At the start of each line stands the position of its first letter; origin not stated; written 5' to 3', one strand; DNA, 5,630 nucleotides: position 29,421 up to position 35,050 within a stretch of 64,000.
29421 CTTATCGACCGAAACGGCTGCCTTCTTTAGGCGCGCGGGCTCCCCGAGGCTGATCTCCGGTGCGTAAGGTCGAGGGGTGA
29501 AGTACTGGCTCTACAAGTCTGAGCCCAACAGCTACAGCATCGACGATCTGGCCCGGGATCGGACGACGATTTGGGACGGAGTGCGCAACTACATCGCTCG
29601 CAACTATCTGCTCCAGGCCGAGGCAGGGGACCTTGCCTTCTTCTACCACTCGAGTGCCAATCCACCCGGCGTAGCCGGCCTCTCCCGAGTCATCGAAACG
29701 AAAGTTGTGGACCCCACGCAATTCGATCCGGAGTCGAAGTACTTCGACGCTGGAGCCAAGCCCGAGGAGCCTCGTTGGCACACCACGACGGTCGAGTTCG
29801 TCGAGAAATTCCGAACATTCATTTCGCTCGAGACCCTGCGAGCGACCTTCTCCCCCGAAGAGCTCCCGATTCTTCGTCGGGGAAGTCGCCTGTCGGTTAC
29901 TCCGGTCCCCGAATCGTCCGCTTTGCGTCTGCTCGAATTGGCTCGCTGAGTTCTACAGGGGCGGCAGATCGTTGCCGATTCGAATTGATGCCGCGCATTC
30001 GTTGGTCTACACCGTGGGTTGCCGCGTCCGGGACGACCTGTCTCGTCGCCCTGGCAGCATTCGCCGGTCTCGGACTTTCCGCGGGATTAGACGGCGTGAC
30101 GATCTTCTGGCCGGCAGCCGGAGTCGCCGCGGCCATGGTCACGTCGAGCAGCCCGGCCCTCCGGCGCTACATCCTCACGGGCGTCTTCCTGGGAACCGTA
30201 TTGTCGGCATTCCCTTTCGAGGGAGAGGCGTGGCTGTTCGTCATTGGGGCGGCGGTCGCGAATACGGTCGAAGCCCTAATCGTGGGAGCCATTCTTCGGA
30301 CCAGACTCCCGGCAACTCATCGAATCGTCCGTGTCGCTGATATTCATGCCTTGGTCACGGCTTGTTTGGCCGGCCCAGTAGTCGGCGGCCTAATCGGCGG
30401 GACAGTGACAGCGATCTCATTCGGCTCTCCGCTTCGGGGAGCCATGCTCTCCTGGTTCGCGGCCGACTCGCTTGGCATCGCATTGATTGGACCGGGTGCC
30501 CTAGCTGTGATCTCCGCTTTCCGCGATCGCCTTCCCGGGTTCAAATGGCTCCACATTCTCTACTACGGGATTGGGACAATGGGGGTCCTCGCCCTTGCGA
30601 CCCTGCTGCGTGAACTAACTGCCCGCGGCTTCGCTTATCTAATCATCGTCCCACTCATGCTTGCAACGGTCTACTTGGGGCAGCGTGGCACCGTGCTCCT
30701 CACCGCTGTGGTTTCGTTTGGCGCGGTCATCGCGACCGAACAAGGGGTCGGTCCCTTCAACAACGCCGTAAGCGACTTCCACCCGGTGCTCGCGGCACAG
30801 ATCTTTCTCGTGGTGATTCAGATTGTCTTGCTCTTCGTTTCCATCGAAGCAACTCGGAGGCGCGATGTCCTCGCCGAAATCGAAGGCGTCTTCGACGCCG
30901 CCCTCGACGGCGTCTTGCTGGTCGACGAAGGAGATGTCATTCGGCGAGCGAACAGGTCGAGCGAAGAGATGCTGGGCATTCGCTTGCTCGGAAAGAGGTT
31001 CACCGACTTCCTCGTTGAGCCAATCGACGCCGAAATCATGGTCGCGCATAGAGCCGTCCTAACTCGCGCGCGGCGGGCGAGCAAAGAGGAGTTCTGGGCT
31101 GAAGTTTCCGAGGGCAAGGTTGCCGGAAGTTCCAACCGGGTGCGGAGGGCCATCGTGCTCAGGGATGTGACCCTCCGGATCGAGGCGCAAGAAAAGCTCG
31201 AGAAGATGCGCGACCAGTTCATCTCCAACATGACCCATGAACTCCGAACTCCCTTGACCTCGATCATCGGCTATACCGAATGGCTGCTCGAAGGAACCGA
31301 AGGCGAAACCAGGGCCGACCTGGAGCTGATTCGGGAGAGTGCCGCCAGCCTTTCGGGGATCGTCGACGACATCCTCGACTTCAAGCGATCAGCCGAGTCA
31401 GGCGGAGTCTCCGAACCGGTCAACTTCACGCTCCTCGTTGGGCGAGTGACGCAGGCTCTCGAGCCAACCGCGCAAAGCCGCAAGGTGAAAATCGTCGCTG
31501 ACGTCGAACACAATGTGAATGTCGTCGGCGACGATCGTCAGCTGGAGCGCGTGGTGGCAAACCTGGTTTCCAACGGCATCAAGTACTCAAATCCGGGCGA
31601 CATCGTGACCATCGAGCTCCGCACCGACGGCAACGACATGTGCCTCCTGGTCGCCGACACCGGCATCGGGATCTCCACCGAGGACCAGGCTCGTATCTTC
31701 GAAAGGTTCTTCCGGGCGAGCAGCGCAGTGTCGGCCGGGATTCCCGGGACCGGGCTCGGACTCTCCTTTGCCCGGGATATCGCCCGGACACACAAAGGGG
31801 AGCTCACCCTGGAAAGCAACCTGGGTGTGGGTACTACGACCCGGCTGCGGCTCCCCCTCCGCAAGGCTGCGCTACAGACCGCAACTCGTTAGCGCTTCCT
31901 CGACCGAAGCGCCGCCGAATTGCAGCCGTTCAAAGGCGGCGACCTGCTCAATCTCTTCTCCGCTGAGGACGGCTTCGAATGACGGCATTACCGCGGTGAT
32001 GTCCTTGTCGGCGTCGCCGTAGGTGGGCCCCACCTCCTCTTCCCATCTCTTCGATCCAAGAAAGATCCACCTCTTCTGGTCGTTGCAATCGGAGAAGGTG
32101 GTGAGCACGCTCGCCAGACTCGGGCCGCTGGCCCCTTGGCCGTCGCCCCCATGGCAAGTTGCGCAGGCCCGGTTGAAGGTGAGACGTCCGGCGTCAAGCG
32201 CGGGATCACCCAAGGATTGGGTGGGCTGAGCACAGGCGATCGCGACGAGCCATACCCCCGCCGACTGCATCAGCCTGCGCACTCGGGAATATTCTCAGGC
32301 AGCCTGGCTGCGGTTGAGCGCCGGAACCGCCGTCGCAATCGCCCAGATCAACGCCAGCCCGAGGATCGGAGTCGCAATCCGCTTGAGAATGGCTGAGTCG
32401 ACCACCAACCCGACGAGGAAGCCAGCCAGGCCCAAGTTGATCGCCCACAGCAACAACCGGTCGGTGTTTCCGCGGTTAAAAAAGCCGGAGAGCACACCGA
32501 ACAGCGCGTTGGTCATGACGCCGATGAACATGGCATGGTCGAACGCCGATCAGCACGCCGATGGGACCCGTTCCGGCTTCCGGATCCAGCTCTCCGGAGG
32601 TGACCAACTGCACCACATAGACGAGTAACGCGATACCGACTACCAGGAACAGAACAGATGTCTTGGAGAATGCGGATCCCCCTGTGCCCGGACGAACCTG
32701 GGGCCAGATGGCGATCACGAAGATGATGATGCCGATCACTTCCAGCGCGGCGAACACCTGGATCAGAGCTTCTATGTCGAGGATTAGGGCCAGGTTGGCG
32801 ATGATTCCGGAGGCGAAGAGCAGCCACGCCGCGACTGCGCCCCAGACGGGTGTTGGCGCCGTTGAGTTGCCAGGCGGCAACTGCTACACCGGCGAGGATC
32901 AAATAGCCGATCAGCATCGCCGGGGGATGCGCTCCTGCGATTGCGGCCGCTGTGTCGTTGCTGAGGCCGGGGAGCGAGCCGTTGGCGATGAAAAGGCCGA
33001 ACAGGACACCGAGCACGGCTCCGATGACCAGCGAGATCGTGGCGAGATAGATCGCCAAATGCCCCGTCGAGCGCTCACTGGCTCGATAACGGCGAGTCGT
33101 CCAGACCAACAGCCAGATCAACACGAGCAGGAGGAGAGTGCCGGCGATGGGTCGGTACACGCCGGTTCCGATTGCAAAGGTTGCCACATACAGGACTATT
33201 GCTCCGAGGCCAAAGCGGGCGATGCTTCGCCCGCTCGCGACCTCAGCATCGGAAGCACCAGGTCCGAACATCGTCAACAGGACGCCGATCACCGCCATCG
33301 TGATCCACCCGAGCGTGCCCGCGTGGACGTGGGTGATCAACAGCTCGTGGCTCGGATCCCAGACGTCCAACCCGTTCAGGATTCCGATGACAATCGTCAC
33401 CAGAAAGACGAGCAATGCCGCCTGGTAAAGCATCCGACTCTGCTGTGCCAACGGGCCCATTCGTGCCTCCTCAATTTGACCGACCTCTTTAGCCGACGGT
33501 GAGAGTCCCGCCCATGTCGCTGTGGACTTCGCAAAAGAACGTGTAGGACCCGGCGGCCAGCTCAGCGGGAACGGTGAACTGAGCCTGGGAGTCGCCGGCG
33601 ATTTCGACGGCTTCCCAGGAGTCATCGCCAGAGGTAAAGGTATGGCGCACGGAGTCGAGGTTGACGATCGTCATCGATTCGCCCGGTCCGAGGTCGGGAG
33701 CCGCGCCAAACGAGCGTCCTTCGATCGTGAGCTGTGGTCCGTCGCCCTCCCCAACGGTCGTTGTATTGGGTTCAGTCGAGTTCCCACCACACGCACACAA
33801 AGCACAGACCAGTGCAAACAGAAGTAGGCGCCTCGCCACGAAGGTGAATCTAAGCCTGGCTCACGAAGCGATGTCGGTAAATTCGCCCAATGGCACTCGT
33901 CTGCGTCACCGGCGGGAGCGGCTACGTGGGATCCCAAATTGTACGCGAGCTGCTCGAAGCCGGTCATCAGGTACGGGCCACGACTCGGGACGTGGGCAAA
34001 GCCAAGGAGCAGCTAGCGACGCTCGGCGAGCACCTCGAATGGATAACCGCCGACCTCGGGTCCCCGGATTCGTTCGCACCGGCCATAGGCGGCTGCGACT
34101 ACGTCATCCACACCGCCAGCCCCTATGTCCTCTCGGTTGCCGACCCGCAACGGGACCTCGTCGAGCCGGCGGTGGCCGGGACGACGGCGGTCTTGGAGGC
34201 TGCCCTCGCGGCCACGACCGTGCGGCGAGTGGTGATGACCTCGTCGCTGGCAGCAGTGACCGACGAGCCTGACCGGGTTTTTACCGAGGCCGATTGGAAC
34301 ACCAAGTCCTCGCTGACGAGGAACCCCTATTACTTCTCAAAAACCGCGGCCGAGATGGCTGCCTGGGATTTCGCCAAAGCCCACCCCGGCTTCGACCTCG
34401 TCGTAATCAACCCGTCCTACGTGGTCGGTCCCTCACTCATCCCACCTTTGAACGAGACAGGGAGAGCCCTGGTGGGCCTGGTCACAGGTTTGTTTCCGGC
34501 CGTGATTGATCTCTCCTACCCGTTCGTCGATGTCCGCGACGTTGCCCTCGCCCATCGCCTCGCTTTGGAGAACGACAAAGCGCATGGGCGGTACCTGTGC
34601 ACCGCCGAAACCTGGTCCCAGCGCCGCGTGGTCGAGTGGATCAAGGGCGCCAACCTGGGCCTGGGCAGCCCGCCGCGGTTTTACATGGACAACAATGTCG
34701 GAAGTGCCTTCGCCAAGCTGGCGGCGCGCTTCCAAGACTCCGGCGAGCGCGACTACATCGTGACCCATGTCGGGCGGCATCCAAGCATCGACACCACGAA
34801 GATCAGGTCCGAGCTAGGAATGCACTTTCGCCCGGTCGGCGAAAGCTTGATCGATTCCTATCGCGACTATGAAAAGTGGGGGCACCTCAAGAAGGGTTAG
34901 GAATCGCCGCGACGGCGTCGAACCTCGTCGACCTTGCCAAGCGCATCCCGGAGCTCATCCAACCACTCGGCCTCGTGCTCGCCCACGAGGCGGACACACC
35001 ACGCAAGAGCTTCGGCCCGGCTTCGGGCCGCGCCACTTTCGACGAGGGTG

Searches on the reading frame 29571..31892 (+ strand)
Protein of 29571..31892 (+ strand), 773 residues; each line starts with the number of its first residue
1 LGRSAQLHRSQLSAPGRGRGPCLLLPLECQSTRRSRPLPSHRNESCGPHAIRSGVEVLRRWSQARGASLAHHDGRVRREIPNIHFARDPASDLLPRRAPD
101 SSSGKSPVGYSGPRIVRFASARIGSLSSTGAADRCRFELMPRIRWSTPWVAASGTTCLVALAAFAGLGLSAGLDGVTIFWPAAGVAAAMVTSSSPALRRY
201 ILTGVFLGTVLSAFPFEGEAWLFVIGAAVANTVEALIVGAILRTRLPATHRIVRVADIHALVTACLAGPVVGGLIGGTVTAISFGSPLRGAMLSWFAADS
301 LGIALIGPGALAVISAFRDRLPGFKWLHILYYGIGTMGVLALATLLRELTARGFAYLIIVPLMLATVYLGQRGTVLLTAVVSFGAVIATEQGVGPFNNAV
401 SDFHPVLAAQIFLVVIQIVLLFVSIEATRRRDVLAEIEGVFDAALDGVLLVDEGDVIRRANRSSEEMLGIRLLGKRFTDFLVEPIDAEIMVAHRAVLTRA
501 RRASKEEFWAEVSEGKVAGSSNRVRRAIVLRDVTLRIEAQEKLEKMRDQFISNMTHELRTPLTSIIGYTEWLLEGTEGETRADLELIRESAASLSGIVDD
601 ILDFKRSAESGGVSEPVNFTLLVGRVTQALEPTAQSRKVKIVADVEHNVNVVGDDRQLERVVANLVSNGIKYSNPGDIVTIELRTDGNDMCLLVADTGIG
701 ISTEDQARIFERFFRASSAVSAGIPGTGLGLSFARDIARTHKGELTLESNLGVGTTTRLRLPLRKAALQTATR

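Call 57: search_protein_families(library=pfam, proteins=[window:29571-31892:+], max_evalue=0.00001)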
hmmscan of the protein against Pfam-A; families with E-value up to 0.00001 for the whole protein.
window:29571-31892:+ (773 aa): 4 families
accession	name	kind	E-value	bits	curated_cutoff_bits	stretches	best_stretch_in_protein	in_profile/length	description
PF02518.31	HATPase_c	-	8.3e-27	94.3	26.4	1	653-764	1-110/111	Histidine kinase-, DNA gyrase B-, and HSP90-like ATPase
PF00512.31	HisKA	-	2.5e-18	66.3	26.9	1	546-607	1-63/66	His Kinase A (phospho-acceptor) domain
PF05231.19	MASE1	-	4.7e-18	65.8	29.8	1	159-431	10-299/299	MASE1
PF13188.13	PAS_8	-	4e-07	30.2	21.8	1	437-490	3-55/65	PAS domain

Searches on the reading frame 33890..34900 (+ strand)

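Call 57: search_protein_families(library=pfam, proteins=[window:33890-34900:+], max_evalue=0.00001)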
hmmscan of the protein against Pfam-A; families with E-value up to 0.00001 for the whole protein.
window:33890-34900:+ (336 aa): 6 families
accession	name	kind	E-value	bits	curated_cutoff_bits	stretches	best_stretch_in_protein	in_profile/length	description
PF01370.27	Epimerase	-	4.5e-29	102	20.9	1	4-231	1-230/240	NAD dependent epimerase/dehydratase family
PF13460.12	NAD_binding_10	-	1.6e-17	64.4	27.2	1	8-155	1-128/184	NAD(P)H-binding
PF01073.25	3Beta_HSD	-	2.1e-17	63.5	22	1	6-157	2-156/280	3-beta hydroxysteroid dehydrogenase/isomerase family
PF07993.18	NAD_binding_4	-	1.5e-13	50.9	20.1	1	6-182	1-211/258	Male sterility protein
PF16363.11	GDP_Man_Dehyd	-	9.6e-13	48.7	27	1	6-310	2-318/332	GDP-mannose 4,6 dehydratase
PF05368.20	NmrA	-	2.2e-11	44.4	27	1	3-139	4-127/298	NmrA-like family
